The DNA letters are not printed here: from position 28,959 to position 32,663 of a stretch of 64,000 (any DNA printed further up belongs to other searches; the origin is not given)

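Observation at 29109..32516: Single-polypeptide fusion of a Mo/W-bisPGD oxidoreductase with a NifS/IscS-type cysteine desulfurase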

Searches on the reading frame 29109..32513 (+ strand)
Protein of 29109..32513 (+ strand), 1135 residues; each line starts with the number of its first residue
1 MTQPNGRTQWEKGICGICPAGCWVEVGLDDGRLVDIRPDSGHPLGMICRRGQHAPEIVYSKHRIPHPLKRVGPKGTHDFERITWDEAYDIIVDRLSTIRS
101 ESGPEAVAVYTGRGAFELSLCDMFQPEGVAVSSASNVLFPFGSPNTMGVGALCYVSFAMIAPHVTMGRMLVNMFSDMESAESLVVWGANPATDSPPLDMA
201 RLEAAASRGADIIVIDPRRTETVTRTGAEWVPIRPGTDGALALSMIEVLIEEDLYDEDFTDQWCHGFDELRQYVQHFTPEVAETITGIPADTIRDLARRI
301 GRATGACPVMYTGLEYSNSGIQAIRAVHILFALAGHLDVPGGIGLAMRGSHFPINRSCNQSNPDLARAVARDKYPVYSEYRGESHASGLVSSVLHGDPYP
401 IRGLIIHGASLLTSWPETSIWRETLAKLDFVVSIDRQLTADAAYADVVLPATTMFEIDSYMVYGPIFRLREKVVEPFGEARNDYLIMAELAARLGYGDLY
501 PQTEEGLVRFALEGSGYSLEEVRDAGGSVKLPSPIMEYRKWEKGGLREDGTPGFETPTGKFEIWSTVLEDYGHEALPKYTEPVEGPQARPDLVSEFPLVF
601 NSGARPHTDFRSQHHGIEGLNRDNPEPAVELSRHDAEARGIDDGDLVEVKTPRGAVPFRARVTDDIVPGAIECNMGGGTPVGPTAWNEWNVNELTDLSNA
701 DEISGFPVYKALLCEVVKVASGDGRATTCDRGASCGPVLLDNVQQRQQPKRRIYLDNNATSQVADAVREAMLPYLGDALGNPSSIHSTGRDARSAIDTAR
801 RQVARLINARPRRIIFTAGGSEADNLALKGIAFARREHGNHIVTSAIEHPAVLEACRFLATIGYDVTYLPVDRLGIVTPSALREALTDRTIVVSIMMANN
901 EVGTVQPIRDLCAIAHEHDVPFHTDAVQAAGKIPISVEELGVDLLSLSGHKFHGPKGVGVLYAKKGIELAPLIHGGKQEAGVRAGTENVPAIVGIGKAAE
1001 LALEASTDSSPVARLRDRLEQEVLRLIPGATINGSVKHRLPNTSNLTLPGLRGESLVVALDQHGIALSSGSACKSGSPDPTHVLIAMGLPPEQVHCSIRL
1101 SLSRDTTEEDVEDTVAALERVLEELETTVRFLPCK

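Call 3: search_protein_families(library=pfam, proteins=[window:29109-32513:+], max_evalue=0.01)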
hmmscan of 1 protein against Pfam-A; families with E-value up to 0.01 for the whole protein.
window:29109-32513:+ (1135 aa): 6 families
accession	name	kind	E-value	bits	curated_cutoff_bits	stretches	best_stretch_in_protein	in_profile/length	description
PF00266.25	Aminotran_5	-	1.4e-82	278.1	21.5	1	753-1112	1-369/371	Aminotransferase class-V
PF00384.28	Molybdopterin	-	9.7e-39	133.8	24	1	63-492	1-352/353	Molybdopterin oxidoreductase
PF01568.27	Molydop_binding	-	8.5e-21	74.5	26.8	1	604-711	6-108/110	Molydopterin dinucleotide binding domain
PF04879.21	Molybdop_Fe4S4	-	1.3e-07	31.9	22.7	1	9-60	2-55/55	Molybdopterin oxidoreductase Fe4S4 domain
PF01041.23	DegT_DnrJ_EryC1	-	1.4e-05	25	19.8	1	815-931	43-151/360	DegT/DnrJ/EryC1/StrS aminotransferase family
PF01212.27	Beta_elim_lyase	-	3.3e-05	23.8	27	1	813-951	49-199/288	Beta-eliminating lyase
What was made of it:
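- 29133..29288 (+): Fe4S4-binding domain (residues 9-60). Cluster cysteines are Cys15 (29151), Cys18 (29160), Cys22 (29172) and Cys48 (29250). There is no twin-arginine signal upstream. Pfam PF04879 (call 3).
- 29295..30584 (+): MopB / bis-MGD-binding catalytic core (residues 63-492). It contains the predicted Mo/W ligand Cys153 (29565..29567) in the invariant motif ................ Pfam PF00384 (call 3).
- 30918..31241 (+): Molybdopterin dinucleotide-binding beta-barrel (residues 604-711). Pfam PF01568, 8.5e-21 (call 3).
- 31365..32444 (+): Class-V PLP cysteine desulfurase module (residues 753-1112). Key residues are PLP Lys951 (31959..31961), persulfide Cys1073 (32325..32327) and conserved Cys1096 (32394..32396). 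Pfam PF00266, 1.4e-82 (call 3).
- Closest known: NifS/IscS cysteine desulfurases, and the Moco-sulfuration systems IscS-FdhD. Different: Pfam found no MOSC domain here (call 3).
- Checked: Pfam domains (call 3): Molybdop_Fe4S4 9-60 (1.3e-07), Molybdopterin 63-492 (9.7e-39), Molydop_binding 604-711 (8.5e-21), Aminotran_5 753-1112 (1.4e-82).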

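Call 4: search_protein_families(library=ncbifam, proteins=[window:29109-32513:+], max_evalue=0.01)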
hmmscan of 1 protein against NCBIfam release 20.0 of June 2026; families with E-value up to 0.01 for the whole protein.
window:29109-32513:+ (1135 aa): 57 families (the best 25 are shown)
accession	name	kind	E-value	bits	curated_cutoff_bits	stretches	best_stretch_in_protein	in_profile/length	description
TIGR03402.1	FeS_nifS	equivalog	5.5e-154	512.5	530.75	1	753-1126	1-374/379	cysteine desulfurase NifS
NF010611.0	PRK14012.1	equivalog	2.1e-114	382.6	548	1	750-1125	4-382/406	IscS subfamily cysteine desulfurase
TIGR02006.1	IscS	equivalog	3.1e-113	378.8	643.2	1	751-1125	3-378/402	IscS subfamily cysteine desulfurase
TIGR03403.1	nifS_epsilon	equivalog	6.2e-111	370.9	587.7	1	753-1125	1-376/382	NifS family cysteine desulfurase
TIGR03235.1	DNA_S_dndA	equivalog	2.2e-109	366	480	1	754-1101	1-352/353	cysteine desulfurase DndA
TIGR01591.1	Fdh-alpha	equivalog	1.1e-88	298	666.25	2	14-497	2-481/672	formate dehydrogenase subunit alpha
NF002806.0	PRK02948.1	subfamily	4.4e-88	295.8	304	1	753-1128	2-378/381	IscS subfamily cysteine desulfurase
NF012032.0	PRK15488.1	equivalog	6e-79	265.9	694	1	4-679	37-718/759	thiosulfate reductase PhsA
TIGR02166.1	dmsA_ynfE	subfamily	9e-71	239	777.7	2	47-363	88-418/794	DMSO/selenate family reductase complex A subunit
TIGR00509.1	bisC_fam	subfamily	1.7e-54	185.3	1017.55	1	57-677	38-707/772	molybdopterin guanine dinucleotide-containing S/N-oxide reductase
NF047855.1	AssmNtatRedNasC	equivalog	2e-54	185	1100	2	45-337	59-336/708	assimilatory nitrate reductase catalytic subunit NasC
NF011566.1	PRK14990.1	exception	3.7e-51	174.1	1600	1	47-674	103-769/814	dimethylsulfoxide reductase subunit A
TIGR03479.1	DMSO_red_II_alp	subfamily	4.6e-51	173.9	984.75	4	43-260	102-303/913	molybdopterin-dependent oxidoreductase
TIGR01979.1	sufS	subfamily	3.9e-50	170.9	475.1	1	745-1123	12-400/403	SufS family cysteine desulfurase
NF041885.1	selenate_YnfE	exception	7.1e-50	169.6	1675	2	47-346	92-407/805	selenate/tellurate reductase subunit YnfE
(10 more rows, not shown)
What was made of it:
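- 31365..32444 (+): NCBIfam NifS TIGR03402 scores 512.5 bits, just under its 530.75 cut-off (call 4).
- On Thiosulfate/polysulfide reductase PhsA/PsrA: NF012032 scores 265.9 bits against a 694-bit cut-off (call 4).
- On NifS (TIGR03402) / IscS equivalogs as stand-alone Fe-S assembly desulfurases: NifS scores 512.5 against a 530.75 cut-off, and IscS scores 379-383 against 548-643 (call 4).
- Closest known: Polysulfide / thiosulfate reductase catalytic subunit PsrA/PhsA. Different: The PhsA model scores 266 bits against a 694-bit cut-off (call 4).
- Domain architecture (calls 3, 4). All those NCBIfam scores are far below the curated cut-offs of 666 and 694 bits (call 4).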
